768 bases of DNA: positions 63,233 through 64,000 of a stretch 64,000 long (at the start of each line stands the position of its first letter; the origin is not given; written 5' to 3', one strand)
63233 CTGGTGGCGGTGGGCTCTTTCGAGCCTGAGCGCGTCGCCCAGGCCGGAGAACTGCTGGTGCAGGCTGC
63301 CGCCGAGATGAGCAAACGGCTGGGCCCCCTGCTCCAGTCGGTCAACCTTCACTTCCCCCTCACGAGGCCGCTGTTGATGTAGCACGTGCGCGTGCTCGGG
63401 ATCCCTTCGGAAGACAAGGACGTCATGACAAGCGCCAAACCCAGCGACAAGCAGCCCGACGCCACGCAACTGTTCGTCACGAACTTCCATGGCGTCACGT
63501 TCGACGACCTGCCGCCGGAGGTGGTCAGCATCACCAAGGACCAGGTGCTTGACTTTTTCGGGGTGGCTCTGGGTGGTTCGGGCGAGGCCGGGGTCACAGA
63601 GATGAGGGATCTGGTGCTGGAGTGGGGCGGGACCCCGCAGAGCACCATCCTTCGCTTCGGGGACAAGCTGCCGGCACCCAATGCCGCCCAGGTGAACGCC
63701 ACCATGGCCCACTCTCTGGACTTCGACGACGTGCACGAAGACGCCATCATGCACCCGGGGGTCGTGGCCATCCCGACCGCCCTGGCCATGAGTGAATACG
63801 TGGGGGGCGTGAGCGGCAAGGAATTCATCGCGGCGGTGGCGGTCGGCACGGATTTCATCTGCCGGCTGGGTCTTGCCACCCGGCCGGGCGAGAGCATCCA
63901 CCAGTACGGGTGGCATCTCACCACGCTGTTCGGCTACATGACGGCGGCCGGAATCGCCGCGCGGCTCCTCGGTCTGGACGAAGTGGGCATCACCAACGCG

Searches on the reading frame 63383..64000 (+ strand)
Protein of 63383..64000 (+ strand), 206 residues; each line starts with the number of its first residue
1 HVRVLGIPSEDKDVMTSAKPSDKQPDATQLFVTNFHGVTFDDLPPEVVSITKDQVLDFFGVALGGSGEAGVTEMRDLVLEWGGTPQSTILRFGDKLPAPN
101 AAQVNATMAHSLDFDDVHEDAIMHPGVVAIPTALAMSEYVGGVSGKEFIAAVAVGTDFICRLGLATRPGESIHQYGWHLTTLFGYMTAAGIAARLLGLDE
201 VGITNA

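Call 23: search_protein_families(library=pfam, proteins=[window:63383-64000:+])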
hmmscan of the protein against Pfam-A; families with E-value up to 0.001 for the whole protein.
window:63383-64000:+ (206 aa): 1 family
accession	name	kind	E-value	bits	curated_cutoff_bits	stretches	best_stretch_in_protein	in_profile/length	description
PF03972.19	MmgE_PrpD_N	-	1.6e-41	142.5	32.1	1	36-206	8-173/244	MmgE/PrpD N-terminal domain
